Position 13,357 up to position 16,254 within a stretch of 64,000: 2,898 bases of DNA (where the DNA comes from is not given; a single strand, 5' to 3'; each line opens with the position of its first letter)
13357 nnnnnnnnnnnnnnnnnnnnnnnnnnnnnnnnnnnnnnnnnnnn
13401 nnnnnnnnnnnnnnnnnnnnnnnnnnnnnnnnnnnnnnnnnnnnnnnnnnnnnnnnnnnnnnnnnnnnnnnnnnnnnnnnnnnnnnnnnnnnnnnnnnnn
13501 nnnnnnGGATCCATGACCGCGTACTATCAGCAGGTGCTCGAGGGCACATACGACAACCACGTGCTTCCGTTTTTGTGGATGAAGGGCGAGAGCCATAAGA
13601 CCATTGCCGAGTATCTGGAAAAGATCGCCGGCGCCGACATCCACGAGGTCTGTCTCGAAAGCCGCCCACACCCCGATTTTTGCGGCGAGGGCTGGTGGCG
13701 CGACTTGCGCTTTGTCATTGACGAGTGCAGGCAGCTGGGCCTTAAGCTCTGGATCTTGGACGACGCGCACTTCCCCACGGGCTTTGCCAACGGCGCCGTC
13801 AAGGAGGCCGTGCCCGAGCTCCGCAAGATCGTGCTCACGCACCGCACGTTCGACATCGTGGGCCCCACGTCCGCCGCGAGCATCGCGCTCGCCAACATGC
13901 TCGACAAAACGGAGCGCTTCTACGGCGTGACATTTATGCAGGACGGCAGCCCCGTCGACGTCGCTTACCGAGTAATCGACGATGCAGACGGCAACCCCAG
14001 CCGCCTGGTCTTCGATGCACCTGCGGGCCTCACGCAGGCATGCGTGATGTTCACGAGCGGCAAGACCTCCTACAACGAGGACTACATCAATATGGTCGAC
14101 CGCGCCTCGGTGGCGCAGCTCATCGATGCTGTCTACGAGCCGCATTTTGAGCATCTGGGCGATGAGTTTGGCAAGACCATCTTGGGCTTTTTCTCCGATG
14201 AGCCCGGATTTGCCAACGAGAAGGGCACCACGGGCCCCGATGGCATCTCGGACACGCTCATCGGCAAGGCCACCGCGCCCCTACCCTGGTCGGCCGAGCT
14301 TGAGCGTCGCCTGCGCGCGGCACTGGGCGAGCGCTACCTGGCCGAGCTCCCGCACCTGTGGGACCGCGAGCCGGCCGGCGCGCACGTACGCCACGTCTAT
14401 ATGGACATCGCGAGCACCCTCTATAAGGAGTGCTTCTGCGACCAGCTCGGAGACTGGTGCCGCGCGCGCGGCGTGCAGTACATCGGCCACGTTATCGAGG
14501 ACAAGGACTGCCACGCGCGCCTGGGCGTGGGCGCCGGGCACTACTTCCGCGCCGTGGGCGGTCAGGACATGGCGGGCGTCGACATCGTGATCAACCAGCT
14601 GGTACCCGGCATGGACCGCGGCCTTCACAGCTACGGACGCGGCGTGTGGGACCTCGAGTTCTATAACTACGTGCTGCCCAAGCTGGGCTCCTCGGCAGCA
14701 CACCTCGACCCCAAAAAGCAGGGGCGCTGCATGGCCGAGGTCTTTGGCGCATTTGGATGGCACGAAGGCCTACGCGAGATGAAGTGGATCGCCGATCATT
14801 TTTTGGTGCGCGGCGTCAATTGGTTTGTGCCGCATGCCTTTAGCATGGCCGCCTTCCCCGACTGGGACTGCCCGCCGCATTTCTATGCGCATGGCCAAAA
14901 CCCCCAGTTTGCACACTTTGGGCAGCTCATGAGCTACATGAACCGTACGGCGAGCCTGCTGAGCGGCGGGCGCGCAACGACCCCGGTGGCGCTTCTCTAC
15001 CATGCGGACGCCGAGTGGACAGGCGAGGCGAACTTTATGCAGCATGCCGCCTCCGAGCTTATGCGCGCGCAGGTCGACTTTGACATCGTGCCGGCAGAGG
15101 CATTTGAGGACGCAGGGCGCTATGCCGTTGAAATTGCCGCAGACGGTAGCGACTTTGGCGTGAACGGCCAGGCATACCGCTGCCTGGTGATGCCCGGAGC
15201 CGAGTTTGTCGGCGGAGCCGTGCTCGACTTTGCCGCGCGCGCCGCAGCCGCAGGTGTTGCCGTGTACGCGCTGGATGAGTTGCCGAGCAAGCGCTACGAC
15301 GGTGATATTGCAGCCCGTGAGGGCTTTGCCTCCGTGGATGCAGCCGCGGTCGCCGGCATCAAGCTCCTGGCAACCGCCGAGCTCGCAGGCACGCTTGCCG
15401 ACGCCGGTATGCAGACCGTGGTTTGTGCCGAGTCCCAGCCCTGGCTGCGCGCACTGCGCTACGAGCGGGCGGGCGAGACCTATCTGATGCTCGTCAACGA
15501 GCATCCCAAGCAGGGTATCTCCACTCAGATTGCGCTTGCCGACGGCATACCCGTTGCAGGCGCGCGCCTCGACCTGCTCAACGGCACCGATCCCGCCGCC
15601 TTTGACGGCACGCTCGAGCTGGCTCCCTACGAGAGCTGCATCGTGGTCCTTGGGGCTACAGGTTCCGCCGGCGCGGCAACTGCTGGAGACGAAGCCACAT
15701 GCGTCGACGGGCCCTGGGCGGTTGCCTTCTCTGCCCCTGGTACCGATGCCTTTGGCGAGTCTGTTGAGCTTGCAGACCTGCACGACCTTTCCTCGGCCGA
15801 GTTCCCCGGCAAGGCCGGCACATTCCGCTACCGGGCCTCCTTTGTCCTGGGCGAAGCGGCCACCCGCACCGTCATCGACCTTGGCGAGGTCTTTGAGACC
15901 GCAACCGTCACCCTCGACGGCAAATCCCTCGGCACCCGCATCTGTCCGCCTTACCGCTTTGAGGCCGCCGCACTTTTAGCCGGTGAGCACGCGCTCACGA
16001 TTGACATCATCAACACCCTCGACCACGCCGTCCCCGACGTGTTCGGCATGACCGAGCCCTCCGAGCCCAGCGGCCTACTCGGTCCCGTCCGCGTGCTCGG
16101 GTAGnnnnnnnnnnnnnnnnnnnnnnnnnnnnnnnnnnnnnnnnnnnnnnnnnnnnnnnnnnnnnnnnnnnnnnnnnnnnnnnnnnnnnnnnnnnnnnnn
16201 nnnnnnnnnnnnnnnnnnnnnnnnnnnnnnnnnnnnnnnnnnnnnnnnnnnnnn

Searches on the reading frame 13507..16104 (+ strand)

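Call 57: search_protein_families(library=pfam, proteins=[window:13507-16104:+], max_evalue=0.00001)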
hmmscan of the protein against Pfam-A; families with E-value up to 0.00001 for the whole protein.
window:13507-16104:+ (865 aa): 1 family
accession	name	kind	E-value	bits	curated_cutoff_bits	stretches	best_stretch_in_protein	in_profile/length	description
PF17132.9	Glyco_hydro_106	-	1.3e-06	27.7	29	1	395-587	434-623/743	alpha-L-rhamnosidase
